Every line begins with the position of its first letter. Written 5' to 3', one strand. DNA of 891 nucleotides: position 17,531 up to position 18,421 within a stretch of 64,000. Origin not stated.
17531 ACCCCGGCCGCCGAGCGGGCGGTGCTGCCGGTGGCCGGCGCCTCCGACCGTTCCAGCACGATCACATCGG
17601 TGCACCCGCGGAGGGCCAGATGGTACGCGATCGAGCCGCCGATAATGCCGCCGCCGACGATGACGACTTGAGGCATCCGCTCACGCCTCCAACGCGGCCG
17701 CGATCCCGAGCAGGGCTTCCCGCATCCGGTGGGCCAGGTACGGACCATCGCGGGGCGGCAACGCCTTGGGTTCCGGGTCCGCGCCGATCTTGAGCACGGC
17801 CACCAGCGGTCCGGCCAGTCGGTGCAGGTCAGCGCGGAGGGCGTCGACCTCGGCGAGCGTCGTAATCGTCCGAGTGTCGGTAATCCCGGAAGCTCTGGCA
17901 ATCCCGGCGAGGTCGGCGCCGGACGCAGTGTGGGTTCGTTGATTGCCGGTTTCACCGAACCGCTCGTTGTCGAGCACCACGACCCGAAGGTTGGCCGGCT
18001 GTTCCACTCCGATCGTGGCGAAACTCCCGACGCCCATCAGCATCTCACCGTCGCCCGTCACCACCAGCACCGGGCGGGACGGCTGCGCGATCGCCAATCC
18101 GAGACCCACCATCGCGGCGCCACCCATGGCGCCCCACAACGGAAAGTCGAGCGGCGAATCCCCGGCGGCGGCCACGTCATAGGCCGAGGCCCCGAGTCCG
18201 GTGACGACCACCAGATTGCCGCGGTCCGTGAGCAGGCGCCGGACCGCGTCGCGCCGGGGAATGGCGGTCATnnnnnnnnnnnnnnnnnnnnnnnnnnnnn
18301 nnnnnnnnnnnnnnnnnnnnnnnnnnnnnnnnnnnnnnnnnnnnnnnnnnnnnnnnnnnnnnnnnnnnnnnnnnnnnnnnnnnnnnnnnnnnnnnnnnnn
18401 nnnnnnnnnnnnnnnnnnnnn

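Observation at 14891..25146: Eleven-gene, translationally coupled operon fusing an itaconate/methylsuccinate-type CoA module to a ComDE-like decarboxylase, a GabD-like ALDH, a DAO flavoenzyme and RidA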

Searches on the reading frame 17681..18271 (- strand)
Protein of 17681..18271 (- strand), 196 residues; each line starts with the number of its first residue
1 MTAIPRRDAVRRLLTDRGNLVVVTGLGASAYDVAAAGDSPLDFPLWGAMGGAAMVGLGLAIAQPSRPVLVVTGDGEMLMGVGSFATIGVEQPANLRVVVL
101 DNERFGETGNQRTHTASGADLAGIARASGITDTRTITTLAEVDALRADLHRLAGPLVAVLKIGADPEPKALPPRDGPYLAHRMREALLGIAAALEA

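Call 4: search_protein_families(library=pfam, proteins=[window:17684-18271:-])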
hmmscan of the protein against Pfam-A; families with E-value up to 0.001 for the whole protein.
seq(196 aa): 1 family
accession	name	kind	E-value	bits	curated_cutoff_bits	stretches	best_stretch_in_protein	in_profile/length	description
PF02775.26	TPP_enzyme_C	-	5e-14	52.8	21.9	1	41-145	22-136/151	Thiamine pyrophosphate enzyme, C-terminal TPP binding domain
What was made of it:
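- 17681..18271 (-): TPP enzyme beta subunit (PP domain), ComE/RhiF-like. PF02775 (call 4).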

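Call 5: search_protein_families(library=ncbifam, proteins=[window:17684-18271:-])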
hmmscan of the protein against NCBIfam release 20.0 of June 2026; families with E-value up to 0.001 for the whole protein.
seq(196 aa): 24 families
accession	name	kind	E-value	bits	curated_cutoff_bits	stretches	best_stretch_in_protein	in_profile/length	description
TIGR03846.1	sulfopy_beta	equivalog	2.7e-33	115.4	221.5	1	6-161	1-155/182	sulfopyruvate decarboxylase subunit beta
NF004813.0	PRK06163.1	equivalog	3.4e-32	111.8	240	1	5-166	14-176/202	hypothetical protein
TIGR03297.1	Ppyr-DeCO2ase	equivalog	8.2e-29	100.7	312.5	1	4-165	171-337/360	phosphonopyruvate decarboxylase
NF006524.0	PRK08978.1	equivalog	7.6e-08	31.1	738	1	47-107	401-460/548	acetolactate synthase 2 catalytic subunit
NF006016.1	PRK08155.1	equivalog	2.6e-07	29.4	870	1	46-111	408-472/554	acetolactate synthase large subunit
TIGR04377.1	myo_inos_iolD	equivalog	3.4e-07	29.3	715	1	48-117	441-509/616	3D-(3,5/4)-trihydroxycyclohexane-1,2-dione acylhydrolase (decyclizing)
NF005114.0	PRK06546.1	equivalog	5.6e-07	28.4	893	1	46-174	407-539/578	pyruvate dehydrogenase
NF005470.0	PRK07064.1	equivalog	7.2e-07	28.6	495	1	43-108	403-467/552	thiamine pyrophosphate-binding protein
NF041171.1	Oxoac_fdxbeta_Archa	equivalog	1.2e-06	28.1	423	1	8-115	20-123/296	2-oxoacid:ferredoxin oxidoreductase subunit beta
NF006052.0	PRK08199.1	subfamily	2.1e-06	26.3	539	1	44-107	412-474/559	thiamine pyrophosphate protein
NF006122.0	PRK08266.1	subfamily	3.5e-06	25.8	571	1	49-121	404-475/543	hypothetical protein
TIGR03393.1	indolpyr_decarb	equivalog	4.6e-06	25.6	946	1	41-105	398-461/539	indolepyruvate decarboxylase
NF004919.0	PRK06276.1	equivalog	1.4e-05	23.7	866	1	47-106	415-473/582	acetolactate synthase large subunit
NF006591.0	PRK09124.1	equivalog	1.4e-05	23.6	792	1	47-173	408-538/574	ubiquinone-dependent pyruvate dehydrogenase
NF006203.0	PRK08327.1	equivalog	1.6e-05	23.6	456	1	41-106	426-492/571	thiamine pyrophosphate-requiring protein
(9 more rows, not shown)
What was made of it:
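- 17681..18271 (-): TIGR03846 115 bits, below the cut-off of 221 (call 5).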

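Call 18: find_homologous_proteins(query=window:17684-18271:-, max_evalue=1e-10)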
Query seq(196 aa) (196 aa): 7973 proteins with E <= 1e-10 among 8000 candidates; the best 120 are listed.
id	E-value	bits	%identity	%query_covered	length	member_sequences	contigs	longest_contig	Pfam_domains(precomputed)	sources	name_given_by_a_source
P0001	1.0e-117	409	100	100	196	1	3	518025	PF02775.27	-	-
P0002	6.9e-115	400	97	100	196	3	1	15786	PF02775.27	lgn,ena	-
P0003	3.7e-114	397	96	100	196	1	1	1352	PF02775.27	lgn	-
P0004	4.6e-114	397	97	100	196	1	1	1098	PF02775.27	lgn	-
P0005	5.0e-114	397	96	100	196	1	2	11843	PF02775.27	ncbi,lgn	-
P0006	4.3e-113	394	96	100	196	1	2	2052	PF02775.27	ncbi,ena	-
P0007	9.4e-102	357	87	99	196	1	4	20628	PF02775.27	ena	-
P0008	1.8e-100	353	84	99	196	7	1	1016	PF02775.27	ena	-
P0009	1.3e-99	350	86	99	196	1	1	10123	PF02775.27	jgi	-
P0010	1.6e-99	350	85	99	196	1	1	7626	PF02775.27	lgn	-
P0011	1.4e-98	346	83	94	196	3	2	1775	PF02775.27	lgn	-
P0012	1.3e-96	340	80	99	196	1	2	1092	PF02775.27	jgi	jgi:thiamine pyrophosphate-dependent acetolactate synthase large subunit-like protein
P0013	2.3e-96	339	81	99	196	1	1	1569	PF02775.27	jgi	-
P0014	1.0e-95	337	83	97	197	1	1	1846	PF02775.27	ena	-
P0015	2.2e-95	336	83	94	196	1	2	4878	PF02775.27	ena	-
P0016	3.4e-95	335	83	99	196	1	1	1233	PF02775.27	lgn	-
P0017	1.0e-94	334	82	99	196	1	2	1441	PF02775.27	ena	-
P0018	1.7e-94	333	80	98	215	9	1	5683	PF02775.27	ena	-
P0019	1.9e-94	333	81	99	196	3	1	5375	PF02775.27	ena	-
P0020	2.8e-94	332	82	99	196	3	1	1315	PF02775.27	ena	-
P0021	3.0e-94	332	81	94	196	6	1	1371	PF02775.27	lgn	-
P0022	3.1e-94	332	81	99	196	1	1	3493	PF02775.27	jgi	jgi:thiamine pyrophosphate-dependent acetolactate synthase large subunit-like protein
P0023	8.8e-94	331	81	98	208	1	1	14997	PF02775.27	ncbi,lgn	-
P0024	1.5e-93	330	80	99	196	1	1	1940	PF02775.27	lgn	-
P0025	1.8e-93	330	85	99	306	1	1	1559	PF00118.30,PF02775.27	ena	-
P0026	1.9e-92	326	78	99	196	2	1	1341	PF02775.27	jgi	jgi:thiamine pyrophosphate-dependent acetolactate synthase large subunit-like protein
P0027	2.5e-92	326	79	99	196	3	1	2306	PF02775.27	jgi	jgi:thiamine pyrophosphate-dependent acetolactate synthase large subunit-like protein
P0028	1.6e-91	323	79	99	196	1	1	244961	PF02775.27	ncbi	ncbi:MAG: thiamine pyrophosphate-dependent enzyme [Gemmatimonadales bacterium]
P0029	7.2e-91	321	79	92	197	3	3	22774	PF02775.27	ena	-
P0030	2.0e-90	320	79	99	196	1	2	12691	PF02775.27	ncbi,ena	-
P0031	2.4e-90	320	79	99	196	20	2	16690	PF02775.27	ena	-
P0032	9.4e-90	318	77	94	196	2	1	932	PF02775.27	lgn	-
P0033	2.3e-89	316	78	99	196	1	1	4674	PF02775.27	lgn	-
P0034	4.5e-89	315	76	99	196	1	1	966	PF02775.27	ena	-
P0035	9.9e-89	314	79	96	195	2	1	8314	PF02775.27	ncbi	-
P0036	1.5e-88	314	77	99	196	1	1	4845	PF02775.27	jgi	jgi:thiamine pyrophosphate-dependent acetolactate synthase large subunit-like protein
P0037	3.1e-88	313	77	99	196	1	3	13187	PF02775.27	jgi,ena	jgi:thiamine pyrophosphate-dependent acetolactate synthase large subunit-like protein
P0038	7.2e-88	312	74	99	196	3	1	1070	PF02775.27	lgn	-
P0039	7.8e-88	311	76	99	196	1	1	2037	PF02775.27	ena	-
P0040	8.2e-88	311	76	99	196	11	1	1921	PF02775.27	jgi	-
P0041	9.2e-88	311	76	99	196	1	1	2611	PF02775.27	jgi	jgi:thiamine pyrophosphate-dependent acetolactate synthase large subunit-like protein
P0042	1.4e-87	311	76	94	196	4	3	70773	PF02775.27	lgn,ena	-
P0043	4.3e-87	309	76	91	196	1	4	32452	PF02775.27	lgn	-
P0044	7.9e-87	308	76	98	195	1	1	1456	PF02775.27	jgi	jgi:thiamine pyrophosphate-dependent acetolactate synthase large subunit-like protein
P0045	6.1e-86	305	77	98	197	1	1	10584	PF02775.27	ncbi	ncbi:MAG: thiamine pyrophosphate-dependent enzyme [Gemmatimonadota bacterium]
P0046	1.2e-85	304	77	98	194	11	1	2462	PF02775.27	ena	-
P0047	1.7e-85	304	77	98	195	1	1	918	PF02775.27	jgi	jgi:thiamine pyrophosphate-dependent acetolactate synthase large subunit-like protein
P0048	2.2e-85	303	77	96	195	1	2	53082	PF02775.27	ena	-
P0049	3.6e-85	303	72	99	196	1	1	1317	PF02775.27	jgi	jgi:thiamine pyrophosphate-dependent acetolactate synthase large subunit-like protein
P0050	3.2e-84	300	73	99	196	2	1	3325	PF02775.27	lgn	-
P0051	3.7e-84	299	74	96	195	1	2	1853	PF02775.27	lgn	-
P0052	1.1e-83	298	76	91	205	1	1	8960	PF02775.27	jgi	jgi:thiamine pyrophosphate-dependent acetolactate synthase large subunit-like protein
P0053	1.1e-83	298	75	95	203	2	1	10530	PF02775.27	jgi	jgi:thiamine pyrophosphate-dependent acetolactate synthase large subunit-like protein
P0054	2.3e-83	297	75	99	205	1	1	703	PF02775.27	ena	-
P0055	5.1e-83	296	72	99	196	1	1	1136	PF02775.27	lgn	-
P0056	5.5e-82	292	70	99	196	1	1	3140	PF02775.27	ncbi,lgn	ncbi:MAG: thiamine pyrophosphate-dependent enzyme [Gemmatimonadaceae bacterium]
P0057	7.9e-80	285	71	98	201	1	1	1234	PF02775.27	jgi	jgi:thiamine pyrophosphate-dependent acetolactate synthase large subunit-like protein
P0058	1.8e-79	284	72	96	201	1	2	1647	PF02775.27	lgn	-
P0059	1.4e-78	281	68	99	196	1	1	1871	PF02775.27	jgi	jgi:thiamine pyrophosphate-dependent acetolactate synthase large subunit-like protein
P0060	3.9e-77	277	65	100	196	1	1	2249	PF02775.27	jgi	jgi:thiamine pyrophosphate-dependent acetolactate synthase large subunit-like protein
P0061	5.1e-77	276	67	100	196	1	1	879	PF02775.27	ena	-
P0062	1.6e-76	275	65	100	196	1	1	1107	PF02775.27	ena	-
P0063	2.1e-76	274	68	96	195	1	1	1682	PF02775.27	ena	-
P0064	2.4e-76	274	66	100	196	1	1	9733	PF02775.27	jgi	jgi:thiamine pyrophosphate-dependent acetolactate synthase large subunit-like protein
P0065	2.9e-76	274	67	99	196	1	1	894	PF02775.27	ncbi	-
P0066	7.5e-76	272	66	99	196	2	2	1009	PF02775.27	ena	-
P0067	7.9e-76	272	66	92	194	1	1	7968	PF02775.27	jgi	jgi:thiamine pyrophosphate-dependent acetolactate synthase large subunit-like protein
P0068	9.1e-76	272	66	99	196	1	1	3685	PF02775.27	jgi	jgi:thiamine pyrophosphate-dependent acetolactate synthase large subunit-like protein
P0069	1.0e-75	272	66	99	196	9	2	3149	PF02775.27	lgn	-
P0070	1.1e-75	272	65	100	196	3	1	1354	PF02775.27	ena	-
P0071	1.5e-75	271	66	99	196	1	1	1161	PF02775.27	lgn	-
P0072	1.8e-75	271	66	99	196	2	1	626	PF02775.27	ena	-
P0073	1.8e-75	271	67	99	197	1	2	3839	PF02775.27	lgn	-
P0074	2.7e-75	271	65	94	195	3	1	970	PF02775.27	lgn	-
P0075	3.2e-75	270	66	99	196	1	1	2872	PF02775.27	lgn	-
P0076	3.9e-75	270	65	100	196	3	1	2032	PF02775.27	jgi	jgi:thiamine pyrophosphate-dependent acetolactate synthase large subunit-like protein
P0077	6.5e-75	269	65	98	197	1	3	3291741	PF02775.27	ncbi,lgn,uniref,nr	ncbi:MAG: aldehyde dehydrogenase [Chloroflexi bacterium]|uniref:Aldehyde dehydrogenase n=1 Tax=Candi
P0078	8.4e-75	269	64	100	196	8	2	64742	PF02775.27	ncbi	ncbi:MAG: thiamine pyrophosphate-dependent enzyme [Ktedonobacteraceae bacterium]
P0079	1.0e-74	269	64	99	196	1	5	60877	PF02775.27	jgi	jgi:thiamine pyrophosphate-dependent acetolactate synthase large subunit-like protein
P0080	1.2e-74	268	66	99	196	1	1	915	PF02775.27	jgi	jgi:thiamine pyrophosphate-dependent acetolactate synthase large subunit-like protein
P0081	1.2e-74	268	64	97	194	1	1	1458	PF02775.27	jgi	jgi:thiamine pyrophosphate-dependent acetolactate synthase large subunit-like protein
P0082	1.5e-74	268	65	98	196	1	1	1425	PF02775.27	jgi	-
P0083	1.5e-74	268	63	98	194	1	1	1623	PF02775.27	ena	-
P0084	1.5e-74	268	65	100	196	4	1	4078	PF02775.27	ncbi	-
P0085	1.6e-74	268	64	99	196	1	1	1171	PF02775.27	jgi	jgi:thiamine pyrophosphate-dependent acetolactate synthase large subunit-like protein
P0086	1.8e-74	268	65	99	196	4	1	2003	PF02775.27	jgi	jgi:thiamine pyrophosphate-dependent acetolactate synthase large subunit-like protein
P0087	1.9e-74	268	64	93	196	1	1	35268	PF02775.27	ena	-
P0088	1.9e-74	268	64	97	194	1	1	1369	PF02775.27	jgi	jgi:thiamine pyrophosphate-dependent acetolactate synthase large subunit-like protein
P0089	1.9e-74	268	63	98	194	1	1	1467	PF02775.27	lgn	-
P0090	2.0e-74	268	64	100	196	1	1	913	PF02775.27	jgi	jgi:thiamine pyrophosphate-dependent acetolactate synthase large subunit-like protein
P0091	2.2e-74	268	69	92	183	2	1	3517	PF02775.27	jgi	jgi:thiamine pyrophosphate-dependent acetolactate synthase large subunit-like protein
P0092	2.2e-74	268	65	99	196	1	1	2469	PF02775.27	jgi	-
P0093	3.0e-74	267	66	99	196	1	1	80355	PF02775.27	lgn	-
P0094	3.4e-74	267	65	100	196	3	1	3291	PF02775.27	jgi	jgi:thiamine pyrophosphate-dependent acetolactate synthase large subunit-like protein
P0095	3.4e-74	267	67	97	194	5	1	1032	PF02775.27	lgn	-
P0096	3.7e-74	267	63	99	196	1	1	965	PF02775.27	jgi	jgi:thiamine pyrophosphate-dependent acetolactate synthase large subunit-like protein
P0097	3.8e-74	267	64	100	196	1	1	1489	PF02775.27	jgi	jgi:thiamine pyrophosphate-dependent acetolactate synthase large subunit-like protein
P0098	3.9e-74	267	65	99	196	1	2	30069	PF02775.27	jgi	jgi:thiamine pyrophosphate-dependent acetolactate synthase large subunit-like protein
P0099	4.3e-74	267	68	91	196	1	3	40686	PF02775.27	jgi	jgi:thiamine pyrophosphate-dependent acetolactate synthase large subunit-like protein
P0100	6.2e-74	266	65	98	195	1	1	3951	PF02775.27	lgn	-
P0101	6.4e-74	266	63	100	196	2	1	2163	PF02775.27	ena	-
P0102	7.7e-74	266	65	100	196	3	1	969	PF02775.27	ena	-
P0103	9.0e-74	266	62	100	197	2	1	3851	PF02775.27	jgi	jgi:thiamine pyrophosphate-dependent acetolactate synthase large subunit-like protein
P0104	9.2e-74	266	66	100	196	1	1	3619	PF02775.27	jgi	jgi:thiamine pyrophosphate-dependent acetolactate synthase large subunit-like protein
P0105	1.0e-73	265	64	98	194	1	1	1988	PF02775.27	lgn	-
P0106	1.6e-73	265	-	-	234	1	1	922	PF02775.27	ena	-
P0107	1.7e-73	265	64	99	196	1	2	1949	PF02775.27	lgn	-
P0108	1.8e-73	265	65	99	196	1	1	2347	PF02775.27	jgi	jgi:thiamine pyrophosphate-dependent acetolactate synthase large subunit-like protein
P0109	1.8e-73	265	65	100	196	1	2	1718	PF02775.27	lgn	-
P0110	2.2e-73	264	65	99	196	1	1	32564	PF02775.27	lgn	-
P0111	2.2e-73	264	63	100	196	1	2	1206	PF02775.27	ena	-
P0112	2.6e-73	264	66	96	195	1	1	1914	PF02775.27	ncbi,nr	ncbi:MAG: hypothetical protein KDE58_25985 [Caldilineaceae bacterium]|nr:hypothetical protein [Caldi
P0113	2.6e-73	264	66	99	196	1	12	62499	PF02775.27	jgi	jgi:thiamine pyrophosphate-dependent acetolactate synthase large subunit-like protein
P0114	2.7e-73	264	63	94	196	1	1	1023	PF02775.27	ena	-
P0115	3.2e-73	264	62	100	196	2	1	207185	PF02775.27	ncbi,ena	-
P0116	3.4e-73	264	62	97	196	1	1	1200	PF02775.27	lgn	-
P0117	3.6e-73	264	66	100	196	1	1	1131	PF02775.27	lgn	-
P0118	3.8e-73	264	62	100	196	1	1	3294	PF02775.27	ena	-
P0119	4.0e-73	263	64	98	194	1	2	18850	PF02775.27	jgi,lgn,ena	-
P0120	4.1e-73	263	65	100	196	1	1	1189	PF02775.27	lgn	-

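Call 19: find_encoding_contigs(protein=P0077, flank=10000, max_places=2)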
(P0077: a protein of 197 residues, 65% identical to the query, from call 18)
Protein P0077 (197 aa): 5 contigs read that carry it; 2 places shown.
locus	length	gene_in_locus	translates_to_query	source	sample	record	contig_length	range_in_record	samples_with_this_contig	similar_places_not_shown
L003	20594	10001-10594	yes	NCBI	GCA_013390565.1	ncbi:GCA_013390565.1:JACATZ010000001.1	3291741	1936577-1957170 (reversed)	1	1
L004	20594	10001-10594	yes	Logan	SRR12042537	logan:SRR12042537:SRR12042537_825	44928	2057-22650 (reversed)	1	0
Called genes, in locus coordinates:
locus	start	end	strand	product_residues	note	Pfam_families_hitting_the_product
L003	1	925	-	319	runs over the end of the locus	PF00248:Aldo_ket_red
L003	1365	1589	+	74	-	PF00313:CSD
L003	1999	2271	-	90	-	PF09234:DUF1963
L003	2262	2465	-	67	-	PF07592:DDE_Tnp_ISAZ013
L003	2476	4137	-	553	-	PF02463:SMC_N (faint), PF00005:ABC_tran, PF13304:AAA_21 (faint), PF12848:ABC_tran_Xtn, PF00005:ABC_tran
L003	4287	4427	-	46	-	-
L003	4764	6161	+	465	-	PF00919:UPF0004, PF04055:Radical_SAM, PF01938:TRAM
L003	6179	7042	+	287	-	PF13424:TPR_12 (weak), PF13428:TPR_14 (faint), PF13432:TPR_16, PF13414:TPR_11 (faint), PF14559:TPR_19, PF00515:TPR_1, PF07719:TPR_2, PF13181:TPR_8 (weak), +1 more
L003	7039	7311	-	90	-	PF01541:GIY-YIG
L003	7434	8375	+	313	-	PF00582:Usp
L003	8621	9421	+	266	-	PF00535:Glycos_transf_2, PF10111:Glyco_tranf_2_2 (weak)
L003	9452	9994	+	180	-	-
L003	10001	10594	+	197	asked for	PF02775:TPP_enzyme_C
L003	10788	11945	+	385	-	PF00106:adh_short (weak), PF01370:Epimerase (faint), PF03435:Sacchrp_dh_NADP, PF08659:KR, PF13460:NAD_binding_10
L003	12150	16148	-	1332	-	PF11965:DUF3479, PF02514:CobN-Mg_chel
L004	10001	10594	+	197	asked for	PF02775:TPP_enzyme_C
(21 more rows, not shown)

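Call 20: find_encoding_contigs(protein=P0078, flank=10000, max_places=2)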
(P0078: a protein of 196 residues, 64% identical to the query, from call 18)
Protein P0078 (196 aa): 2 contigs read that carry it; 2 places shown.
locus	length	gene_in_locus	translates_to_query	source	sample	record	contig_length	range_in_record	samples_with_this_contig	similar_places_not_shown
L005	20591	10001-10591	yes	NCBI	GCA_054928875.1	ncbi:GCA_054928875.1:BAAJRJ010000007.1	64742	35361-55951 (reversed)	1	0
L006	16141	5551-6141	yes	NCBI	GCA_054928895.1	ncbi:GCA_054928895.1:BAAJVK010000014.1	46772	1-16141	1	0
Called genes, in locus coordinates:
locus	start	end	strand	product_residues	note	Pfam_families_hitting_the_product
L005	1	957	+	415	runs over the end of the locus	PF12899:Glyco_hydro_100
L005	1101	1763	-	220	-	-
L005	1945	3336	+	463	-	PF01654:Cyt_bd_oxida_I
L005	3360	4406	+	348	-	PF02322:Cyt_bd_oxida_II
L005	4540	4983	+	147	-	PF02656:DUF202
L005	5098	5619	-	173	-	PF05239:PRC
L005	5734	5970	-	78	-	-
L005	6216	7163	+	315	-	PF01040:UbiA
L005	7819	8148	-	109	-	PF13751:DDE_Tnp_1_6 (weak)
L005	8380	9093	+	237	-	PF02826:2-Hacid_dh_C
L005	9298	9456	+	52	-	-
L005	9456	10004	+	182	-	PF02776:TPP_enzyme_N (weak)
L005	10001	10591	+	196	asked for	PF02775:TPP_enzyme_C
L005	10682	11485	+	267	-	PF00106:adh_short, PF08659:KR, PF13561:adh_short_C2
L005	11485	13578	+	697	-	PF05378:Hydant_A_N, PF01968:Hydantoinase_A, PF19278:Hydant_A_C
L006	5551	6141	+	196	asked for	PF02775:TPP_enzyme_C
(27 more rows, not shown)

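Call 21: find_encoding_contigs(protein=P0115, flank=10000, max_places=2)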
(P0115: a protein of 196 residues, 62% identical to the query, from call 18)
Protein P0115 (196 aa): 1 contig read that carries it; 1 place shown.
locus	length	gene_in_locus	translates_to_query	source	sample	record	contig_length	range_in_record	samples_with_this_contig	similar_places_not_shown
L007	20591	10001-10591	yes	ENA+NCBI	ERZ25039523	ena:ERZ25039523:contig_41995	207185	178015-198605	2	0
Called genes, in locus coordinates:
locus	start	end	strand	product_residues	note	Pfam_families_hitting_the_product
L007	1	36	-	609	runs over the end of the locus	PF07167:PhaC_N, PF00561:Abhydrolase_1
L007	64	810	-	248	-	PF00106:adh_short, PF08659:KR, PF13561:adh_short_C2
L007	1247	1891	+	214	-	PF00406:ADK, PF13207:AAA_17, PF13238:AAA_18 (weak), PF05191:ADK_lid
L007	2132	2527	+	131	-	PF03551:PadR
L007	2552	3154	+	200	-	-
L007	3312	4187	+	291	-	-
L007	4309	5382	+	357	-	PF07167:PhaC_N, PF00561:Abhydrolase_1, PF12146:Hydrolase_4, PF06850:PHB_depo_C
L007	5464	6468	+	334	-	PF00756:Esterase, PF10503:Esterase_PHB, PF02230:Abhydrolase_2 (faint), PF00326:Peptidase_S9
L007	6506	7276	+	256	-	PF00106:adh_short, PF08659:KR, PF01370:Epimerase (faint), PF13561:adh_short_C2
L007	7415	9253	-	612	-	PF17297:PEPCK_N, PF00821:PEPCK_GTP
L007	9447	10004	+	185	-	-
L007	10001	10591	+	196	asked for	PF02775:TPP_enzyme_C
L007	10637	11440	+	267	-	PF00106:adh_short, PF08659:KR, PF13561:adh_short_C2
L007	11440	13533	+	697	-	PF05378:Hydant_A_N, PF01968:Hydantoinase_A, PF19278:Hydant_A_C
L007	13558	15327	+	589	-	PF02538:Hydantoinase_B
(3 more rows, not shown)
